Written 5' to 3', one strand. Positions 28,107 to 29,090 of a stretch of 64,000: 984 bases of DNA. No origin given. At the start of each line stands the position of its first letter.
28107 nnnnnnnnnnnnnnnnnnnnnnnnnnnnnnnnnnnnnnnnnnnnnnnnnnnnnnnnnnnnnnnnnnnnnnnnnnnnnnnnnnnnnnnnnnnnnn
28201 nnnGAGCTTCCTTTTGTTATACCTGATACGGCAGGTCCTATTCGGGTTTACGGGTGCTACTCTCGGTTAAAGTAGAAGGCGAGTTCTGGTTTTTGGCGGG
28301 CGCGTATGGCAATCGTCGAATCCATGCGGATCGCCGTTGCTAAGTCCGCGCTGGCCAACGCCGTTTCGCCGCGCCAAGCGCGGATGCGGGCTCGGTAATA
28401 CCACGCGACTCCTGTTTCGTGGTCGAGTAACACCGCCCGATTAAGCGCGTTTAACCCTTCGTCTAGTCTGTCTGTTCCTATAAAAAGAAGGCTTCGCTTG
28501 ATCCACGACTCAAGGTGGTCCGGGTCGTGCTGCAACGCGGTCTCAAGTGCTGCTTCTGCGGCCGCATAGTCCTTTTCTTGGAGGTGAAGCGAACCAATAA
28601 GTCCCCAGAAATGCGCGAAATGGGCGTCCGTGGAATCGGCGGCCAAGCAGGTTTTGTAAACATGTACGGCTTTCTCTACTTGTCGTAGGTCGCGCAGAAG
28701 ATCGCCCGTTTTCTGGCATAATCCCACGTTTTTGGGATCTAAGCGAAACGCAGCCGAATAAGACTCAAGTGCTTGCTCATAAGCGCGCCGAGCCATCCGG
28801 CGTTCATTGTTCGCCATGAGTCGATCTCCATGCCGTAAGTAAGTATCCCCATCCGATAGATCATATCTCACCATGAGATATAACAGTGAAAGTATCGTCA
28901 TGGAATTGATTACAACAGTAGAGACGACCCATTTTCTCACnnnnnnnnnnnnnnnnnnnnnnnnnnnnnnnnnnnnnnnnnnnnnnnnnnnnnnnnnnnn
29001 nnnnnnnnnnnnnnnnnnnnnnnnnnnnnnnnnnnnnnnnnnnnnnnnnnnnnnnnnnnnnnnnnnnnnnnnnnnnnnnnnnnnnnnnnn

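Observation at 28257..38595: AT-rich island encoding a candidate uncharacterised peptide-toxin production/export/immunity system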

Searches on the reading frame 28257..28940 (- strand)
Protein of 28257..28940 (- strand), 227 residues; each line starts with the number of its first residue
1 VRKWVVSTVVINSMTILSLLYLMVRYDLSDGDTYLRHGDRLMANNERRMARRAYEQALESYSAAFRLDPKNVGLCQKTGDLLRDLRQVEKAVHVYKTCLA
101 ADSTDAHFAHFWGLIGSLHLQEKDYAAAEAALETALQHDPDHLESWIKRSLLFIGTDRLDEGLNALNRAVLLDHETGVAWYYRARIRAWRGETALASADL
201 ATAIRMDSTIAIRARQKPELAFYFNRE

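Call 3: search_protein_families(library=pfam, proteins=[window:28257-28940:-], max_evalue=0.01)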
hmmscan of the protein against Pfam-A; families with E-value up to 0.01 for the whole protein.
window:28257-28940:- (227 aa): 14 families
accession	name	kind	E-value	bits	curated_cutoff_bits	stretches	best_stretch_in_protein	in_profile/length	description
PF07719.23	TPR_2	-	3.1e-16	58.5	27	1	111-142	3-34/34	Tetratricopeptide repeat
PF13181.12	TPR_8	-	8.9e-15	54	25.7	1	109-142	1-34/34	Tetratricopeptide repeat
PF00515.34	TPR_1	-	4.7e-14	52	27.8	1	112-142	4-34/34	Tetratricopeptide repeat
PF14559.12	TPR_19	-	2.6e-12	47.3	25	2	120-176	2-58/68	Tetratricopeptide repeat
PF13371.12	TPR_9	-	6.3e-12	45.8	35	2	117-166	3-52/73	Tetratricopeptide repeat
PF13414.12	TPR_11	-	6.7e-10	38.9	26.8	1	53-72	9-28/42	TPR repeat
PF13432.12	TPR_16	-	2.6e-09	37.8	32.7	1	79-141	4-63/65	Tetratricopeptide repeat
PF13428.12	TPR_14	-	4e-08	33.6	23.5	1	112-148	4-40/44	Tetratricopeptide repeat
PF23914.1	TPR_CcmH_CycH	-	7.3e-06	26.3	42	0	120-175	27-82/158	Cytochrome c-type biogenesis protein H TPR domain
PF09976.15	TPR_21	-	7.6e-05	23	25.5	0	37-62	152-177/193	Tetratricopeptide repeat-like domain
PF13431.12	TPR_17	-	0.00038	20.9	24.4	0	132-160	2-30/34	Tetratricopeptide repeat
PF25068.1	ARM_TT21_4th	-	0.00083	20.1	30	0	53-103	14-63/153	Tetratricopeptide repeat protein 21 forth ARM domain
PF13176.12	TPR_7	-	0.001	19.4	27.9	0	79-104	6-31/36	Tetratricopeptide repeat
PF13174.12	TPR_6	-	0.0097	16.9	26.3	0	115-141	6-32/33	Tetratricopeptide repeat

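Call 32: find_encoding_contigs(protein=window:28257-28817:-, flank=10000, max_places=4)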
Protein window:28257-28817:- (186 aa): 5 contigs read that carry it; 4 places shown.
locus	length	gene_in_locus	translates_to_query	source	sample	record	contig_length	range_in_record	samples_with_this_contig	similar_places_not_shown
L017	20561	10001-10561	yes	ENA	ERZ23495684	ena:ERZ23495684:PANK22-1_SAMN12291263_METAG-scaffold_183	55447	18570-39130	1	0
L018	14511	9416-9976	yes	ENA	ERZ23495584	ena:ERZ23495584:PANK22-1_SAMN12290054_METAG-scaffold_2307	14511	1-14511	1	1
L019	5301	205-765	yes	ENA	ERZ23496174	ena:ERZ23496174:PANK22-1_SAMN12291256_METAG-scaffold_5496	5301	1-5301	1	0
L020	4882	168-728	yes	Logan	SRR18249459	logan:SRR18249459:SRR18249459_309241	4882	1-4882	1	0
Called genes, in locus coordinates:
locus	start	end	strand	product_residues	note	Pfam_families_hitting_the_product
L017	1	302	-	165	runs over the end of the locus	PF00293:NUDIX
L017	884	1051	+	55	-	-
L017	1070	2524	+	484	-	PF13424:TPR_12 (faint), PF00515:TPR_1 (faint), PF07719:TPR_2 (faint), PF10602:RPN7 (faint), PF13181:TPR_8 (faint), PF17874:TPR_MalT (faint)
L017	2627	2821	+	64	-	-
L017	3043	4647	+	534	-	-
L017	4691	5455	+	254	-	PF00005:ABC_tran, PF13304:AAA_21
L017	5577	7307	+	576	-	PF00664:ABC_membrane, PF00005:ABC_tran, PF02463:SMC_N (faint)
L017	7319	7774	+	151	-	-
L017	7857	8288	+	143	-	PF00578:AhpC-TSA, PF08534:Redoxin, PF13098:Thioredoxin_2 (weak)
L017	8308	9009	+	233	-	PF04893:Yip1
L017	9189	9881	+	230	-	PF02517:Rce1-like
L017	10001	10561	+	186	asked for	PF07719:TPR_2 (faint), PF13428:TPR_14 (faint), PF23914:TPR_CcmH_CycH (faint), PF00515:TPR_1 (faint), PF13181:TPR_8 (faint), PF13432:TPR_16 (weak), PF13371:TPR_9 (weak), PF14559:TPR_19, +1 more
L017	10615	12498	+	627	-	PF00082:Peptidase_S8, PF07755:DUF1611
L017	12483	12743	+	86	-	PF00550:PP-binding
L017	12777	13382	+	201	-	-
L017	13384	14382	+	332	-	-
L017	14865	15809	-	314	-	PF04909:Amidohydro_2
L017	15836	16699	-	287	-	PF00294:PfkB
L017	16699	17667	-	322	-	PF13529:Peptidase_C39_2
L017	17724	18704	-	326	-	PF02746:MR_MLE_N, PF13378:MR_MLE_C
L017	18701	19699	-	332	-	PF17396:DUF1611_N, PF07755:DUF1611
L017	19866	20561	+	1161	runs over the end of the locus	PF25199:nSTAND_NTPase5 (weak)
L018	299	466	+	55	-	-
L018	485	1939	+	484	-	PF13424:TPR_12 (faint), PF00515:TPR_1 (faint), PF07719:TPR_2 (faint), PF10602:RPN7 (faint), PF13181:TPR_8 (faint), PF17874:TPR_MalT (faint)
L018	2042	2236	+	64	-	-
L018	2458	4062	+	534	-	-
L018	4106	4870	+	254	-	PF00005:ABC_tran, PF13304:AAA_21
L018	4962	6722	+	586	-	PF00664:ABC_membrane, PF00005:ABC_tran, PF02463:SMC_N (faint)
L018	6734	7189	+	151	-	-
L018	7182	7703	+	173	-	PF00578:AhpC-TSA, PF08534:Redoxin, PF13098:Thioredoxin_2 (weak)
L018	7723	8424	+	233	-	PF04893:Yip1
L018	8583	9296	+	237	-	PF02517:Rce1-like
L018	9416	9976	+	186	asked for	PF07719:TPR_2 (faint), PF13428:TPR_14 (faint), PF23914:TPR_CcmH_CycH (faint), PF00515:TPR_1 (faint), PF13181:TPR_8 (faint), PF13432:TPR_16 (weak), PF13371:TPR_9 (weak), PF14559:TPR_19, +1 more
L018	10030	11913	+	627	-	PF00082:Peptidase_S8, PF07755:DUF1611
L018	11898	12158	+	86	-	PF00550:PP-binding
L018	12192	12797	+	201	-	-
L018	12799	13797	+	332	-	-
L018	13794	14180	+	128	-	-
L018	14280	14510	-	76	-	?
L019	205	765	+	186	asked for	PF07719:TPR_2 (faint), PF13428:TPR_14 (faint), PF23914:TPR_CcmH_CycH (faint), PF00515:TPR_1 (faint), PF13181:TPR_8 (faint), PF13432:TPR_16 (weak), PF13371:TPR_9 (weak), PF14559:TPR_19, +1 more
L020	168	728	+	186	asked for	PF07719:TPR_2 (faint), PF13428:TPR_14 (faint), PF23914:TPR_CcmH_CycH (faint), PF00515:TPR_1 (faint), PF13181:TPR_8 (faint), PF13432:TPR_16 (weak), PF13371:TPR_9 (weak), PF14559:TPR_19, +1 more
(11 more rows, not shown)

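Call 33: search_protein_families(library=pfam, proteins=[L017:10615-12498:+, L017:12483-12743:+, L017:12777-13382:+, L017:13384-14382:+, L018:13794-14180:+], max_evalue=0.1)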
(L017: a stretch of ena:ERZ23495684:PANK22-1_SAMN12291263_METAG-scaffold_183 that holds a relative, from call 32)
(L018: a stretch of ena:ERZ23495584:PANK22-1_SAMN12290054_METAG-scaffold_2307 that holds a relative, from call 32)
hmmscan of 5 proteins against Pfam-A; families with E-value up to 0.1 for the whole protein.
L017:10615-12498:+ (627 aa): 4 families
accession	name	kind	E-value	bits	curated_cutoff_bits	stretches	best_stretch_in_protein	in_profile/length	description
PF00082.27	Peptidase_S8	-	2.6e-28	99.6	21.8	1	9-223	4-273/288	Subtilase family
PF07755.17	DUF1611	-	1.1e-12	48.2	25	1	402-606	10-197/201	Domain of unknown function (DUF1611_C) P-loop domain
PF17396.8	DUF1611_N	-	0.0028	18.4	22.6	1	291-379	3-89/95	Domain of unknown function (DUF1611_N) Rossmann-like domain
PF01113.26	DapB_N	-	0.032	14.8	25.6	0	277-324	25-72/124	Dihydrodipicolinate reductase, N-terminus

L017:12483-12743:+ (86 aa): 2 families
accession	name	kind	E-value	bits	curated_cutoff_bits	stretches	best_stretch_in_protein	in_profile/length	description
PF00550.31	PP-binding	-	8.1e-10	39.2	20.8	1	9-79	3-67/67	Phosphopantetheine attachment site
PF14573.12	PP-binding_2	-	0.038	14.7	32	1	39-83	46-88/96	Acyl-carrier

L017:12777-13382:+ (201 aa): 0 families

L017:13384-14382:+ (332 aa): 1 family
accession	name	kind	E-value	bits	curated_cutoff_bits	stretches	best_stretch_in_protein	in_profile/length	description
PF14399.12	BtrH_N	-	0.0012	19.5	29.7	1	21-114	4-102/134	Butirosin biosynthesis protein H, N-terminal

L018:13794-14180:+ (128 aa): 0 families

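Call 34: search_protein_families(library=ncbifam, proteins=[L017:10615-12498:+, L017:12483-12743:+, L017:12777-13382:+, L017:13384-14382:+, L018:13794-14180:+], max_evalue=0.1)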
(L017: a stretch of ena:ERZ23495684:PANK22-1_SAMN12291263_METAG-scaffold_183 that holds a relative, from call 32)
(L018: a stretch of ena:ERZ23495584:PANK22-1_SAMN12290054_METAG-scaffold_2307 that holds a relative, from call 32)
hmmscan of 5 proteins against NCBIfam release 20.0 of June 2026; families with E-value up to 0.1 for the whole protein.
L017:10615-12498:+ (627 aa): 8 families
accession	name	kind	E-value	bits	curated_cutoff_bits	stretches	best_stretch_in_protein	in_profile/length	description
NF049966.1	QH_SP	equivalog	6.8e-42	143.3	165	1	11-226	2-214/219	subtilisin-like serine protease QhpE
TIGR04066.1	nat_prod_clost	hypoth_equivalog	4.5e-32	111.4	200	1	256-618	2-360/361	TIGR04066 family peptide maturation system protein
TIGR03921.1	T7SS_mycosin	equivalog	4.6e-28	98.3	278.75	1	9-224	15-264/353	type VII secretion-associated serine protease mycosin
NF033595.1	denti_PrtP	equivalog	7.2e-10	38.1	300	1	79-202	326-455/606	dentilisin complex serine proteinase subunit PrtP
TIGR03895.1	protease_PatA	subfamily_domain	9.5e-09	34.5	421.05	1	74-203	40-176/606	PatA/PatG family cyanobactin maturation protease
NF040553.1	SGO_0316_fam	subfamily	7.1e-08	30.6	1400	2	49-131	377-464/1486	SGO_0316/SGO_0317 family LPXTG-anchored serine peptidase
NF042956.1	IteS_antiphage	equivalog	2.7e-05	22.6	900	1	4-112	253-371/747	S8 family anti-phage peptidase IteS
NF051851.1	AtpSerPepEprS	equivalog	0.0031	15.6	1700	1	180-224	294-338/988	autotransporter serine peptidase EprS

L017:12483-12743:+ (86 aa): 18 families
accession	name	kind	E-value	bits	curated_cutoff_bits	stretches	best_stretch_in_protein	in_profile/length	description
NF006617.0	PRK09184.1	subfamily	1.5e-15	57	70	1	2-83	11-94/96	phosphopantetheine-binding protein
NF052616.1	ACP_for_OlsHI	equivalog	4.4e-15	55.8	130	1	3-85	2-83/83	ornithine lipid biosynthesis acyl carrier protein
NF058660.1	cispen_ACP_AmcB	equivalog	1.1e-12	47.9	80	1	6-83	3-79/80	cispentacin biosynthesis acyl carrier protein AmcB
NF005480.0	PRK07081.1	equivalog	4.7e-11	42.5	72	1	6-81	2-75/83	acyl carrier protein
NF002148.0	PRK00982.1-2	subfamily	2.2e-08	33.8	71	1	3-83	3-78/79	acyl carrier protein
TIGR00517.1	acyl_carrier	equivalog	4.3e-08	32.9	70.45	1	6-83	5-77/77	acyl carrier protein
NF002147.0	PRK00982.1-1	equivalog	1.1e-07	31.6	84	1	6-83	9-81/83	acyl carrier protein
NF002150.0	PRK00982.1-4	subfamily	3.4e-07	30.4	66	1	8-83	9-79/80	acyl carrier protein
NF005798.0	PRK07639.1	equivalog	8.5e-07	29.3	100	1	37-84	36-83/91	petrobactin biosynthesis protein AsbD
NF002151.0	PRK00982.1-5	equivalog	7.9e-06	25.9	92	1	1-80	1-74/78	acyl carrier protein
NF002149.0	PRK00982.1-3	equivalog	8.8e-06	25.6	106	1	4-83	3-77/78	acyl carrier protein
NF003464.0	PRK05087.1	equivalog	0.00011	22.2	68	1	28-80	24-75/78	D-alanine--poly(phosphoribitol) ligase subunit DltC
NF040636.1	AcpM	exception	0.00018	21.4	146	1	4-79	5-75/93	meromycolate extension acyl carrier protein AcpM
NF009104.0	PRK12449.1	equivalog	0.00054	19.8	70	1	37-82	35-78/80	acyl carrier protein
NF003757.0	PRK05350.1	equivalog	0.0043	17.2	65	1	6-64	8-63/83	acyl carrier protein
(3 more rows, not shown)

L017:12777-13382:+ (201 aa): 0 families

L017:13384-14382:+ (332 aa): 0 families

L018:13794-14180:+ (128 aa): 0 families

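Call 48: find_homologous_proteins(query=L017:10615-12498:+, max_evalue=1e-10)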
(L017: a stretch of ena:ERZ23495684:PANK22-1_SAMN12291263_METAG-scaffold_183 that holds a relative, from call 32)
Query L017:10615-12498:+ (627 aa): 1191 proteins with E <= 1e-10 among 8000 candidates; the best 120 are listed.
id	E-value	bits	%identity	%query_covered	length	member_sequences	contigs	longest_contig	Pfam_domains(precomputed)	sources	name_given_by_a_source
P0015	0.0e+0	1358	96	100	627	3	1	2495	PF07755.18,PF00082.28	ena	-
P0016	0.0e+0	1284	92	100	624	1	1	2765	PF07755.18,PF00082.28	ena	-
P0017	0.0e+0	1251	89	100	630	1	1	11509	PF07755.18,PF00082.28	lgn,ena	-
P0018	0.0e+0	1248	89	100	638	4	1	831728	PF07755.18,PF00082.28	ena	-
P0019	0.0e+0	1246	88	100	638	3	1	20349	PF07755.18,PF00082.28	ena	-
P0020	0.0e+0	1235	89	99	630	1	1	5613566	PF07755.18,PF00082.28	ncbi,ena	-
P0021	0.0e+0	1235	89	99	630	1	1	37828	PF07755.18,PF00082.28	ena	-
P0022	0.0e+0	1224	87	100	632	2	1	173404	PF07755.18,PF00082.28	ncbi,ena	-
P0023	0.0e+0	1219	86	100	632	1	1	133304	PF07755.18,PF00082.28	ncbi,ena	-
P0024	0.0e+0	1200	86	100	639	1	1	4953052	PF07755.18,PF00082.28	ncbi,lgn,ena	-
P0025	0.0e+0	1197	86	100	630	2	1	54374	PF07755.18,PF00082.28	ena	-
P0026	0.0e+0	1196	85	100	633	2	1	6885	PF07755.18,PF00082.28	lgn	-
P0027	0.0e+0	1195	86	100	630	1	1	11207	PF07755.18,PF00082.28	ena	-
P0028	0.0e+0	1189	85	100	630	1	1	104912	PF07755.18,PF00082.28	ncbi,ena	-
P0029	0.0e+0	1182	85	100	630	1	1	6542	PF07755.18,PF00082.28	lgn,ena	-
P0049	5.5e-283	958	68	99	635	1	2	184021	PF07755.18,PF00082.28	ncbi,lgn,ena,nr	ncbi:MAG: S8 family serine peptidase [Candidatus Latescibacteria bacterium]|nr:S8 family serine pept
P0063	7.5e-251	852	61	98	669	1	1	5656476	PF07755.18,PF17396.9,PF00082.28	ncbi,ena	-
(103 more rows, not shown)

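Call 49: find_encoding_contigs(protein=P0020, flank=10000, max_places=1)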
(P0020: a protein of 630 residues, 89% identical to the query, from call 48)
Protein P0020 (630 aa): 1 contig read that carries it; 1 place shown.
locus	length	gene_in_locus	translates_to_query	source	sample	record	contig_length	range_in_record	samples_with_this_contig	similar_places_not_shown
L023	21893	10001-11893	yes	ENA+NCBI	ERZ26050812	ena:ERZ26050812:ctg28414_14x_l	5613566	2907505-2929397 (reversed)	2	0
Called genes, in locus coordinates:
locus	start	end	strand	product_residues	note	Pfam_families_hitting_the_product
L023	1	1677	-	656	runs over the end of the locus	PF01839:FG-GAP (faint), PF13517:FG-GAP_3, PF07593:UnbV_ASPIC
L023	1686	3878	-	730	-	PF01839:FG-GAP (faint), PF13517:FG-GAP_3, PF07593:UnbV_ASPIC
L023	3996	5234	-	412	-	PF13229:Beta_helix (weak)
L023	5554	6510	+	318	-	PF25919:BSH_CusB (faint), PF25917:BSH_RND (weak), PF25973:BSH_CzcB (weak)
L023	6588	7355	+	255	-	PF02517:Rce1-like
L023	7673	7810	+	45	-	-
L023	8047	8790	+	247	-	PF02517:Rce1-like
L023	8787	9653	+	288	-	PF23914:TPR_CcmH_CycH (faint), PF13432:TPR_16 (weak), PF14559:TPR_19, PF00515:TPR_1 (weak), PF07719:TPR_2 (weak), PF13371:TPR_9 (weak), PF13432:TPR_16, PF14559:TPR_19 (weak), +9 more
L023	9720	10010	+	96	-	PF12844:HTH_19 (faint), PF13560:HTH_31, PF01381:HTH_3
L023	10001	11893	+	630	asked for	PF00082:Peptidase_S8, PF07755:DUF1611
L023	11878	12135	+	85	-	PF00550:PP-binding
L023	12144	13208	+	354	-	PF14399:BtrH_N (weak)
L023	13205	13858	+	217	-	PF00300:His_Phos_1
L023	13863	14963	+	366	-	PF00534:Glycos_transf_1, PF13692:Glyco_trans_1_4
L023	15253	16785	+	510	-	-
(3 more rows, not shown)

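Call 50: find_encoding_contigs(protein=P0049, flank=10000, max_places=1)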
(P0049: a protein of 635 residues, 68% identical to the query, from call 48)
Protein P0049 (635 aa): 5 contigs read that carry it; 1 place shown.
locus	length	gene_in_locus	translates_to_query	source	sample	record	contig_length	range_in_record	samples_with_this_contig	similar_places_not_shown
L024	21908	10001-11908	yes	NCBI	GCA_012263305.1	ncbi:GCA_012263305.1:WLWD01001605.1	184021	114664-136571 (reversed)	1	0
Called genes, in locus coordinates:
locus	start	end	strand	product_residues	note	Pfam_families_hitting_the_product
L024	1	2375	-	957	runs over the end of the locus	PF00675:Peptidase_M16, PF05193:Peptidase_M16_C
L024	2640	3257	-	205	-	PF07592:DDE_Tnp_ISAZ013, PF13358:DDE_3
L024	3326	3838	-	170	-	PF07592:DDE_Tnp_ISAZ013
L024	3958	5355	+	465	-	PF25919:BSH_CusB (faint), PF25990:Beta-barrel_YknX (weak), PF26002:Beta-barrel_AprE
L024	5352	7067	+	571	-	PF00664:ABC_membrane, PF00005:ABC_tran, PF02463:SMC_N (faint), PF13304:AAA_21 (faint)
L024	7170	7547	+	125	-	-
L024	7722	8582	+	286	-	PF02517:Rce1-like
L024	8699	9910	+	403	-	PF13546:DDE_5, PF01609:DDE_Tnp_1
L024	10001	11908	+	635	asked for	PF00082:Peptidase_S8, PF07755:DUF1611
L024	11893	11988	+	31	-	-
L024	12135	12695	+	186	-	PF04279:IspA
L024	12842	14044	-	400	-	-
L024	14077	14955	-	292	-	-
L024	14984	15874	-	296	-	-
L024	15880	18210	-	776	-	PF12419:DUF3670, PF00176:SNF2-rel_dom, PF04851:ResIII (weak), PF00271:Helicase_C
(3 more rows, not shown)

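Call 51: find_encoding_contigs(protein=P0063, flank=10000, max_places=1)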
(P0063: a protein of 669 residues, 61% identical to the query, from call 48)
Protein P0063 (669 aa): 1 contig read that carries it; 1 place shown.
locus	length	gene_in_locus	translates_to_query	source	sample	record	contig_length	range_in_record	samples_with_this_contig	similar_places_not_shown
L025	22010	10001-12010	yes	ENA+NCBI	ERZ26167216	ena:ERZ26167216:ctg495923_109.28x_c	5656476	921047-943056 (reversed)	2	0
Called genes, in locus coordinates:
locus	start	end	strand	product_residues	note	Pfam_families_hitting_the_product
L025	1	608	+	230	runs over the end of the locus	PF03602:Cons_hypoth95 (weak), PF05175:MTS (weak)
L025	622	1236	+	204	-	PF17784:Sulfotransfer_4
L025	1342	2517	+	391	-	PF00083:Sugar_tr (weak), PF07690:MFS_1, PF12832:MFS_1_like (faint), PF07690:MFS_1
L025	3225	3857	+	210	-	PF00903:Glyoxalase, PF22677:Ble-like_N (weak)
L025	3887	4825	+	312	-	-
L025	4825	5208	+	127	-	PF00903:Glyoxalase, PF12681:Glyoxalase_2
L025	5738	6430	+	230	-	PF20582:UPF0758_N, PF04002:RadC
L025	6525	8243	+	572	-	PF00664:ABC_membrane, PF00005:ABC_tran, PF02463:SMC_N (faint), PF13401:AAA_22 (faint)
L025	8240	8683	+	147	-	-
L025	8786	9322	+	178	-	PF00578:AhpC-TSA, PF08534:Redoxin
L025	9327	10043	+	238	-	PF04893:Yip1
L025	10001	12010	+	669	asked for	PF00082:Peptidase_S8, PF17396:DUF1611_N (faint), PF07755:DUF1611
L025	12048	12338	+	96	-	PF00550:PP-binding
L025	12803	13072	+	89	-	PF10049:DUF2283 (weak)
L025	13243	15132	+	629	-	PF00890:FAD_binding_2 (weak), PF01266:DAO (weak), PF07992:Pyr_redox_2 (faint), PF12831:FAD_oxidored, PF13450:NAD_binding_8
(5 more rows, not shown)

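Call 74: search_solved_structures(query=L017:13384-14382:+, max_evalue=1)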
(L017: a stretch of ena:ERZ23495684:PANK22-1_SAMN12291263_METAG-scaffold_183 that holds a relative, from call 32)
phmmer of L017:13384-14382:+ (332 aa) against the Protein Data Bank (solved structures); distinct sequences matched with E-value up to 1: 0.
